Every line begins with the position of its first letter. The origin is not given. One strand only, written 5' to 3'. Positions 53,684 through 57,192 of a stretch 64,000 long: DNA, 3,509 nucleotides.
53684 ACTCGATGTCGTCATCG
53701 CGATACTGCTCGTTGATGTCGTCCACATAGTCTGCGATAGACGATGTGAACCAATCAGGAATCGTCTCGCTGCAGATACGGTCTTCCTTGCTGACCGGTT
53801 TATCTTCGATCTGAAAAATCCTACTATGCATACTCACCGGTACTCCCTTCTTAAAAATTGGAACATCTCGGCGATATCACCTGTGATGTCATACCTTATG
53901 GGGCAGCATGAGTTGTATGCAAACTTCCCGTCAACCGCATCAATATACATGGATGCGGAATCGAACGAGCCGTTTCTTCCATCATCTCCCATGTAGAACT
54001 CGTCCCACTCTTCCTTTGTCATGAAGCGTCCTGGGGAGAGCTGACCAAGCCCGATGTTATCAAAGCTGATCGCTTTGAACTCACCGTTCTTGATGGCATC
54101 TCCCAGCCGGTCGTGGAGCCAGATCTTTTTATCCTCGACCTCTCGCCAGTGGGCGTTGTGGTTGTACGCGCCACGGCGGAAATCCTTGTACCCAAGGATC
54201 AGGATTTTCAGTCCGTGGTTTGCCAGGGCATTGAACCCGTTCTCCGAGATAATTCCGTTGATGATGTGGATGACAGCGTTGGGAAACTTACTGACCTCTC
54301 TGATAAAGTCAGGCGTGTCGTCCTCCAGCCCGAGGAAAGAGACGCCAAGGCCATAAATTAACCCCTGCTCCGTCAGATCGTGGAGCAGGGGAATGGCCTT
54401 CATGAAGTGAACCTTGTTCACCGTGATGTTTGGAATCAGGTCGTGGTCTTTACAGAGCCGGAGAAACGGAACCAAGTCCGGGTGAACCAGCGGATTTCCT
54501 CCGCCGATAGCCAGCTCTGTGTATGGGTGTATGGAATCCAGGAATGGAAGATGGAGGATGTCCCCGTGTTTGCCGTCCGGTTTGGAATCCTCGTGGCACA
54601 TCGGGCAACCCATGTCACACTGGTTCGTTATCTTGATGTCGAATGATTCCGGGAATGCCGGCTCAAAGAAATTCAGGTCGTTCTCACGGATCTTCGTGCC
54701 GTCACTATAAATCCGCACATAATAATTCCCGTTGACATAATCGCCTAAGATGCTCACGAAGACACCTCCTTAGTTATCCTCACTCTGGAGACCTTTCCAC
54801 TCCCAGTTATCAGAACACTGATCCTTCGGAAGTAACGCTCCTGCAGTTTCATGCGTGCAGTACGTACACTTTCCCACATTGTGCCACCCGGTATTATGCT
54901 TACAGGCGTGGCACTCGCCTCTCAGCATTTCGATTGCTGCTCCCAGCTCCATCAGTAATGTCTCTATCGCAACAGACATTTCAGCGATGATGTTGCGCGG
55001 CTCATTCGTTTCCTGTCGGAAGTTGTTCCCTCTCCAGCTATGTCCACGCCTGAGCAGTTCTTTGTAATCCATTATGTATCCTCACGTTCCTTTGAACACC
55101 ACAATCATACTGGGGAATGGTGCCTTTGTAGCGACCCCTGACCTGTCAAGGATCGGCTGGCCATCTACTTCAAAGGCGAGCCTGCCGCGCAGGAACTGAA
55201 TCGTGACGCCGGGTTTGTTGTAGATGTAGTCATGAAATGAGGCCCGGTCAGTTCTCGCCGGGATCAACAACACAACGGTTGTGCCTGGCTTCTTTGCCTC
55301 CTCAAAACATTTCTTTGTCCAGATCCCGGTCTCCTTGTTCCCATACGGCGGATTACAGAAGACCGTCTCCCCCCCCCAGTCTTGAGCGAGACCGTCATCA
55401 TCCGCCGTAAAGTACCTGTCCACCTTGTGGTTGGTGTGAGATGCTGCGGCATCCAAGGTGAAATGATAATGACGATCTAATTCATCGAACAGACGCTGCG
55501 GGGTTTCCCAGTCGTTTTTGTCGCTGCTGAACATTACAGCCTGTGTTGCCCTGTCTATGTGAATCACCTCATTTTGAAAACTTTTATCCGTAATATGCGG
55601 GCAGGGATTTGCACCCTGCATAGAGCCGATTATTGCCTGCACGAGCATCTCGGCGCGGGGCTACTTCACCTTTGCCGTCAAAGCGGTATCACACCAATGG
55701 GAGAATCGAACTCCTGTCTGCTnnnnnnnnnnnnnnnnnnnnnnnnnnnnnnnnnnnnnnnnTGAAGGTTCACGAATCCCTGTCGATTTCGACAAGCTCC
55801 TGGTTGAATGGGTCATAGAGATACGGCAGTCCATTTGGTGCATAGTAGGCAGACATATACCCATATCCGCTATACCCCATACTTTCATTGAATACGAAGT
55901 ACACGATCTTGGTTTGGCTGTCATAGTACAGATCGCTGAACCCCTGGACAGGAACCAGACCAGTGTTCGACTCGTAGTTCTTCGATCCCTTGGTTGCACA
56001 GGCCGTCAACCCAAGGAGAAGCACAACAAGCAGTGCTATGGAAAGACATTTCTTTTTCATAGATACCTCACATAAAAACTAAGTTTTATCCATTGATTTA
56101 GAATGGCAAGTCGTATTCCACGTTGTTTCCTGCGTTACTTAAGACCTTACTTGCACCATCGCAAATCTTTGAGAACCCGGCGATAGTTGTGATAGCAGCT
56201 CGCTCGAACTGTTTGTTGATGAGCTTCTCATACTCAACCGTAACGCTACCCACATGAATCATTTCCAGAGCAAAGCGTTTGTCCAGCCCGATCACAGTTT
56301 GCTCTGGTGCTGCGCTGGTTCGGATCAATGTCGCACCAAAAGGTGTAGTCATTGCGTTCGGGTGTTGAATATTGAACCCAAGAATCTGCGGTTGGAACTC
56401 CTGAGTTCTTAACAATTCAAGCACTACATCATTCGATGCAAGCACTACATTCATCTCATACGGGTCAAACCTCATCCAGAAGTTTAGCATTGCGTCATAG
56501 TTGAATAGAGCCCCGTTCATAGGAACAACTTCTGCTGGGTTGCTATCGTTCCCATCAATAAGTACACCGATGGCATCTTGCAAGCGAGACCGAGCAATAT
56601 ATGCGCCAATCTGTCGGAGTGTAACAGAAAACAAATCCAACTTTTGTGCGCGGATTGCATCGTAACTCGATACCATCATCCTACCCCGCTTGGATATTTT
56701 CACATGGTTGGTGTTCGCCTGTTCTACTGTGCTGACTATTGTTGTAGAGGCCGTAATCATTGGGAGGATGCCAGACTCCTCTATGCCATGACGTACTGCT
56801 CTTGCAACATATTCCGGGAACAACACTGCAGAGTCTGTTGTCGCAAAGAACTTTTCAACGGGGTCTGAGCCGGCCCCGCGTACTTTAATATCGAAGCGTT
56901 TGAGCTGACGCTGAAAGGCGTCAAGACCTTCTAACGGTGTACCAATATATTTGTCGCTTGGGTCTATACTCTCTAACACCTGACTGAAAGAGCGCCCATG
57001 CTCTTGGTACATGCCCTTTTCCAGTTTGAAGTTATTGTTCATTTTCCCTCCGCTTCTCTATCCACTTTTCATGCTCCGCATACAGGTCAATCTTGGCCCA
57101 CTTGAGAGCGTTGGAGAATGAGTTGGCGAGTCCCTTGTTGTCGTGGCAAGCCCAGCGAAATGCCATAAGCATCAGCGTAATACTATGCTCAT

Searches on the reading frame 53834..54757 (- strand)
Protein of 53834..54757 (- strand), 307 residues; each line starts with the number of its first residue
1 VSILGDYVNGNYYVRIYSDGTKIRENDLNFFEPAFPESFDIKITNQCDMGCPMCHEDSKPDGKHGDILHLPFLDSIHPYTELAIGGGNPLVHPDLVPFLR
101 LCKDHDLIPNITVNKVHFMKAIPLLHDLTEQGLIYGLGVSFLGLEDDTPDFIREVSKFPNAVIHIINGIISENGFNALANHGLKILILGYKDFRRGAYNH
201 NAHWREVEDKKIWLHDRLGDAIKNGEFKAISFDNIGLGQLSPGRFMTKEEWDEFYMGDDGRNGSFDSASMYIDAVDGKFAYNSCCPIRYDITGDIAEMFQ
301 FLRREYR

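Call 40: search_protein_families(library=pfam, proteins=[window:53834-54757:-], max_evalue=0.001)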
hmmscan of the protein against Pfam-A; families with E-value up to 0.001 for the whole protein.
window:53834-54757:- (307 aa): 1 family
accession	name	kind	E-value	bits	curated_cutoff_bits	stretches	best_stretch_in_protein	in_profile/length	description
PF04055.27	Radical_SAM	-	0.00061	20.4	29.5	0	41-132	1-101/166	Radical SAM superfamily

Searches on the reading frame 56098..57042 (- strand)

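Call 40: search_protein_families(library=pfam, proteins=[window:56098-57042:-], max_evalue=0.001)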
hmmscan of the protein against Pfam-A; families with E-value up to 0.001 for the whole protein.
window:56098-57042:- (314 aa): 1 family
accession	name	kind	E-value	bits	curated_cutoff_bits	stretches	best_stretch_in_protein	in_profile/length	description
PF25209.1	Phage_capsid_4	-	8.9e-07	29.9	27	1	65-223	3-150/262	Phage capsid protein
